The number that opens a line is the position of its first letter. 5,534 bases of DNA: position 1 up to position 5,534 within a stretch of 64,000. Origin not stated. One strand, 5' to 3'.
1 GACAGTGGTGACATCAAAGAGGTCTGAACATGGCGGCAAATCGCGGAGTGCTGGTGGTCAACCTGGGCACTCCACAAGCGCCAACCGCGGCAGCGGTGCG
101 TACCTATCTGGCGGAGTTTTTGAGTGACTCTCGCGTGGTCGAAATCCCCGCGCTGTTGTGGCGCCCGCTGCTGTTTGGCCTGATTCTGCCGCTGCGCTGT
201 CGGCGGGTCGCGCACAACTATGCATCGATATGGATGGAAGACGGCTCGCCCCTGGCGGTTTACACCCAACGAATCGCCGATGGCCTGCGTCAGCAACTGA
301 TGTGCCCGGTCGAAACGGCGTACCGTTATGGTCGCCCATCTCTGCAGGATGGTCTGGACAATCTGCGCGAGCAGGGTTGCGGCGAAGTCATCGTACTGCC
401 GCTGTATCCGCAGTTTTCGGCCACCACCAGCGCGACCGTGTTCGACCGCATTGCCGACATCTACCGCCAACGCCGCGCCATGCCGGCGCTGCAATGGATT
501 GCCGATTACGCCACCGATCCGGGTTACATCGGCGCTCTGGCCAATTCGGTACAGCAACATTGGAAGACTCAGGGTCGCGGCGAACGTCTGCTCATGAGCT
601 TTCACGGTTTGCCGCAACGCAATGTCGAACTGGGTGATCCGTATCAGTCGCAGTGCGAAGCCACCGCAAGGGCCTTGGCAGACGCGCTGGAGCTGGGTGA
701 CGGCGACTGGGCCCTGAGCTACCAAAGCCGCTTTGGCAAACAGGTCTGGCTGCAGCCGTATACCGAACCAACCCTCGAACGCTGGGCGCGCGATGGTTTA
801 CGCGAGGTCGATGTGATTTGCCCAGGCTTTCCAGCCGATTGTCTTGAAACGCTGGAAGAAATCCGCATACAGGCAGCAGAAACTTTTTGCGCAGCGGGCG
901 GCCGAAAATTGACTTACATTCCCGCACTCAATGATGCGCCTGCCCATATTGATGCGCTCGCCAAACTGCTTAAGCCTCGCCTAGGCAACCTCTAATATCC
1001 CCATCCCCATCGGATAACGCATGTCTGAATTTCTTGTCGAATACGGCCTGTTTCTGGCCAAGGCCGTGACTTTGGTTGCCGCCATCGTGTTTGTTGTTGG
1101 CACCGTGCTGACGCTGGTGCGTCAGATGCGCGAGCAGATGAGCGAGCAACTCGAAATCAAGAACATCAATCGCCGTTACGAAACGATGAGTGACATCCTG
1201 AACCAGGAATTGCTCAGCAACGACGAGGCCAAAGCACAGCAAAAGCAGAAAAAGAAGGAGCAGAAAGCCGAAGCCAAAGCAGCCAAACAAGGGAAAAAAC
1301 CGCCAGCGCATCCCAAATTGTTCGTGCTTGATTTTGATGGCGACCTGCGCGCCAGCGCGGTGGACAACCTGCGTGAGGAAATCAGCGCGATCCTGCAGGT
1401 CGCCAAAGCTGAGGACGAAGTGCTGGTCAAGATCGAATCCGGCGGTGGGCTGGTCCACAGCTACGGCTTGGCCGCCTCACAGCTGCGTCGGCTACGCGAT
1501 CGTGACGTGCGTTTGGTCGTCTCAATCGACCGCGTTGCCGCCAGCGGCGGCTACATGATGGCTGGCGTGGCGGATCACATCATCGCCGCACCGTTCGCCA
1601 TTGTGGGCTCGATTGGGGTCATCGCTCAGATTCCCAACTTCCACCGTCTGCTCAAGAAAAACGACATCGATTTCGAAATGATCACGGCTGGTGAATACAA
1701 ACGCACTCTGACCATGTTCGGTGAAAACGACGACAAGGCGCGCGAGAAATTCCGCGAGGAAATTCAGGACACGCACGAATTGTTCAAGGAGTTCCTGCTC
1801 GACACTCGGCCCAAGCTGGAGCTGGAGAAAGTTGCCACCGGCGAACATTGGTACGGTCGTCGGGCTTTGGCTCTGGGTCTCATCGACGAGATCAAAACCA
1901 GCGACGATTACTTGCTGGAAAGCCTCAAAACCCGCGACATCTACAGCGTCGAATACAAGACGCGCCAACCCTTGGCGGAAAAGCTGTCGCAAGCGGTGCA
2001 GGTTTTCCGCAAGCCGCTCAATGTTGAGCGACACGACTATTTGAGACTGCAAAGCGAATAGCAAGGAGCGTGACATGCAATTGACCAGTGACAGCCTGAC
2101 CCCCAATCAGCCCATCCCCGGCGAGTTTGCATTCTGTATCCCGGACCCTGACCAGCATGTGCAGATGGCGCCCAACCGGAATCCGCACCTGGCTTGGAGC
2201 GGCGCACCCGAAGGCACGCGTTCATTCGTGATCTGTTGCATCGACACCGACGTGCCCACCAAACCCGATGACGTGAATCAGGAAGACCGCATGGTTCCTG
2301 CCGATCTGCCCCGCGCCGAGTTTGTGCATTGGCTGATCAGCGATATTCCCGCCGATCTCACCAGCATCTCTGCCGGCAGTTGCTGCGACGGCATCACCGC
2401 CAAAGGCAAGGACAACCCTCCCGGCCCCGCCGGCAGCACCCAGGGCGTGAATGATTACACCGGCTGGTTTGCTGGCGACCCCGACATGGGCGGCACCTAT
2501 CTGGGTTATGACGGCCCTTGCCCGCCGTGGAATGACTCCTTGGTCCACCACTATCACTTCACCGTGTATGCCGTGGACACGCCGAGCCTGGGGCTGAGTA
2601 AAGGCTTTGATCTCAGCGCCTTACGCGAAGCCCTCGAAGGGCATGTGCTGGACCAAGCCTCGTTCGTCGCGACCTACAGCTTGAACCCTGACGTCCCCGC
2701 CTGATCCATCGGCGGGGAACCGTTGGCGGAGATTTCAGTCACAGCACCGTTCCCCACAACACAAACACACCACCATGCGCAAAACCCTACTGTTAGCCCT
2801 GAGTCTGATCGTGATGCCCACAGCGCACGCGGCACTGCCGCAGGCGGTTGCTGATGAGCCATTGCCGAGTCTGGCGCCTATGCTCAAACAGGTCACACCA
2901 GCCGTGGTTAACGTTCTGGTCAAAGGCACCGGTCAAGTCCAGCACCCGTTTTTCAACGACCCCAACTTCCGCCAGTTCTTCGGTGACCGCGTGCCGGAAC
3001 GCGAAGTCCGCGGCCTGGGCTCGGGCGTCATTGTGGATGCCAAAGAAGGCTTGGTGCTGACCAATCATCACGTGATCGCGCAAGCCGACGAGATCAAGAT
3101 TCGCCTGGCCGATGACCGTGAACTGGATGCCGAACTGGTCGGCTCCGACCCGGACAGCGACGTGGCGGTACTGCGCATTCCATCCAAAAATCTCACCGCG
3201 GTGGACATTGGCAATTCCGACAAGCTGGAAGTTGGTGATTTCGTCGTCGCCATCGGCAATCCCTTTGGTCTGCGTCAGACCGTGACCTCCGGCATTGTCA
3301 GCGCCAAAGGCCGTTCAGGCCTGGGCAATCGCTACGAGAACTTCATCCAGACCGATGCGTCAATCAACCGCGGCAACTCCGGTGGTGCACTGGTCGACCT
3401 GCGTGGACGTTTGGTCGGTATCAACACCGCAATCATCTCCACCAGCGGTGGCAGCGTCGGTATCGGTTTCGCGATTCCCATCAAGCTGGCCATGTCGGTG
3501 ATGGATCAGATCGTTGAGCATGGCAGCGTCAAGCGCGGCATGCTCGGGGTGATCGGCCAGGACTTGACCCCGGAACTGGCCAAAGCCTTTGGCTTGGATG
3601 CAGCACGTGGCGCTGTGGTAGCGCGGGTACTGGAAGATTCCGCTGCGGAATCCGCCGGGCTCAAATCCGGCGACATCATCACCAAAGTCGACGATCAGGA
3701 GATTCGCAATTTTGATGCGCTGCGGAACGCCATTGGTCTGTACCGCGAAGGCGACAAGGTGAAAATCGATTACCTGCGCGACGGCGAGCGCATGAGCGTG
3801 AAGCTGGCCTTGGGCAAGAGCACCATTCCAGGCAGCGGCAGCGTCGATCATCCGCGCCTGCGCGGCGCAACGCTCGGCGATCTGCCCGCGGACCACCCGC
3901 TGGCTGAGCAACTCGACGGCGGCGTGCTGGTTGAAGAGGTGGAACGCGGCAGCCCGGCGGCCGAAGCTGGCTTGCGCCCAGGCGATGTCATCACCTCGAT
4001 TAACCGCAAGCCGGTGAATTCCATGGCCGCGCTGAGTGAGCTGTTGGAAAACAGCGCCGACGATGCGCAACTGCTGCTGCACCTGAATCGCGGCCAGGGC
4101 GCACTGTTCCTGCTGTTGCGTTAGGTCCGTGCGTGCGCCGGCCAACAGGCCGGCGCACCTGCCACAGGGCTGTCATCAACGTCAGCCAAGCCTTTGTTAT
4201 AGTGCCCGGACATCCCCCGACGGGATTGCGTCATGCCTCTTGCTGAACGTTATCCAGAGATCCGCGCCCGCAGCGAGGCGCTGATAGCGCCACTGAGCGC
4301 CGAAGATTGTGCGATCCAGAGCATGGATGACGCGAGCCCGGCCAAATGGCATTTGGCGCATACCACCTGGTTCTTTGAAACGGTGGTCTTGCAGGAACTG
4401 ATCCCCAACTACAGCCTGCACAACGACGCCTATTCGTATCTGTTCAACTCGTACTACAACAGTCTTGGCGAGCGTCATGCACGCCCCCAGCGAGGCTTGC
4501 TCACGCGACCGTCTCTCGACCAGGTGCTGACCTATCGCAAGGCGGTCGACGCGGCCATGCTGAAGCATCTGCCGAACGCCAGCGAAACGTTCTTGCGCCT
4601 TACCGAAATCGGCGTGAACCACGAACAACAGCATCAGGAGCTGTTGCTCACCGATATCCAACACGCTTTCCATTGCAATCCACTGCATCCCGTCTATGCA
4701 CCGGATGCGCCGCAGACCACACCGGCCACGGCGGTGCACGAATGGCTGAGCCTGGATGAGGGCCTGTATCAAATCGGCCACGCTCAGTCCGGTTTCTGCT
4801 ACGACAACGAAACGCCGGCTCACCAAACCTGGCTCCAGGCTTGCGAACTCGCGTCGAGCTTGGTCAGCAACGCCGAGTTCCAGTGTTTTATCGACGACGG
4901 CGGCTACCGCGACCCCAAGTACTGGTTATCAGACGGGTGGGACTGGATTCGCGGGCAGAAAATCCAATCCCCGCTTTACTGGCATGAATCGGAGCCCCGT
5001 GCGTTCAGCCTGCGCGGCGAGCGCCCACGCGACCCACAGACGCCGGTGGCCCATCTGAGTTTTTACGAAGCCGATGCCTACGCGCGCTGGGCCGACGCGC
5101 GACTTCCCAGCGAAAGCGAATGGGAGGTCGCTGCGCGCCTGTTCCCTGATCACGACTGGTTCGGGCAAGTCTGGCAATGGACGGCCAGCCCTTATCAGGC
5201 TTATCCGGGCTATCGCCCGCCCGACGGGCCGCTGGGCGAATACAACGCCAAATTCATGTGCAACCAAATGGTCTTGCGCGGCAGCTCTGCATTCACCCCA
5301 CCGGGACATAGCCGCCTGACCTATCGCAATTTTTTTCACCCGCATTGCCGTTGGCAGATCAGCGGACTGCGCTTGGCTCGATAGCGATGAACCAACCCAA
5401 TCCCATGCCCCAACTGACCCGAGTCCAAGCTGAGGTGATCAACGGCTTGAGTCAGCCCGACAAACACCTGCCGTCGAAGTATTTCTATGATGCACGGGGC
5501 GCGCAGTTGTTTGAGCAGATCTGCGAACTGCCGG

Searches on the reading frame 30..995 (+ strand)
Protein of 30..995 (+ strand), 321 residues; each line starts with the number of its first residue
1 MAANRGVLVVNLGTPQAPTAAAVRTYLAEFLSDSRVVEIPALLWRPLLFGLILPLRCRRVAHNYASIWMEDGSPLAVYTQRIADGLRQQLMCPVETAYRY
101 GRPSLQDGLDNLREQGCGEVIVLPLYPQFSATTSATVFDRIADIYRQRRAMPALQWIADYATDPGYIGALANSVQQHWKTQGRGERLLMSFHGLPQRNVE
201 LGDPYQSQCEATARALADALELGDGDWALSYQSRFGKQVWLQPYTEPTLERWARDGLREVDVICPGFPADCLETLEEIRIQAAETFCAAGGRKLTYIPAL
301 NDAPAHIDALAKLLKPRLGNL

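Call 22: search_protein_families(library=pfam, proteins=[window:30-995:+], max_evalue=0.00001)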
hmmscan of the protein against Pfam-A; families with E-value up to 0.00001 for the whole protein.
window:30-995:+ (321 aa): 1 family
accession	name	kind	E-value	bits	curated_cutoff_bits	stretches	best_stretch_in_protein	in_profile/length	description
PF00762.24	Ferrochelatase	-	8.8e-108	360.5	27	1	5-316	2-315/317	Ferrochelatase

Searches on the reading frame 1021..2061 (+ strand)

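Call 22: search_protein_families(library=pfam, proteins=[window:1021-2061:+], max_evalue=0.00001)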
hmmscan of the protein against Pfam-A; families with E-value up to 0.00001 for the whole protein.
window:1021-2061:+ (346 aa): 2 families
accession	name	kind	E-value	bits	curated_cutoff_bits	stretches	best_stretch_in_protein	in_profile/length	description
PF08496.15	Peptidase_S49_N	-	2.8e-54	183.6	27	1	3-155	1-147/147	Peptidase family S49 N-terminal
PF01343.23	Peptidase_S49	-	2.8e-42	144.7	24.9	1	159-300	3-146/154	Peptidase family S49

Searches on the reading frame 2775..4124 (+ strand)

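Call 22: search_protein_families(library=pfam, proteins=[window:2775-4124:+], max_evalue=0.00001)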
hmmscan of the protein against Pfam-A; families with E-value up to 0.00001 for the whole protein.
window:2775-4124:+ (449 aa): 7 families
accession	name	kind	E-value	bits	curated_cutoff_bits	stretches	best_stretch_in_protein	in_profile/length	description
PF13365.12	Trypsin_2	-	2.6e-35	122.7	27.6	1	82-216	1-144/144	Trypsin-like peptidase domain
PF13180.12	PDZ_2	-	6.2e-29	100.5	27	2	259-345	2-79/80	PDZ domain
PF17820.7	PDZ_6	-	3.4e-26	91.2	27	2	386-435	2-50/54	PDZ domain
PF00595.29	PDZ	-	6.9e-23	81.3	23.2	2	364-420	13-63/81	PDZ domain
PF00089.32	Trypsin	-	7.5e-18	65.6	20.6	1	83-238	28-215/220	Trypsin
PF12812.13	PDZ_1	-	1e-07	32.3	28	0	258-318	12-70/78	PDZ-like domain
PF14685.13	PDZ_Tricorn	-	2.5e-07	31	25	0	390-439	28-78/88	Tricorn protease PDZ domain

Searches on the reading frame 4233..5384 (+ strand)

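Call 22: search_protein_families(library=pfam, proteins=[window:4233-5384:+], max_evalue=0.00001)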
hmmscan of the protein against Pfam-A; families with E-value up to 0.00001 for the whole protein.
window:4233-5384:+ (383 aa): 2 families
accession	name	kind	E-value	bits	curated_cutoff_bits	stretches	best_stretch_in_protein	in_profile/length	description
PF03781.23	FGE-sulfatase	-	4.7e-30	105.5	23.3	1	169-302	3-123/255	Sulfatase-modifying factor enzyme 1-like domain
PF12867.12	DinB_2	-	1e-09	39.4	24.8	1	10-136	5-126/128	DinB superfamily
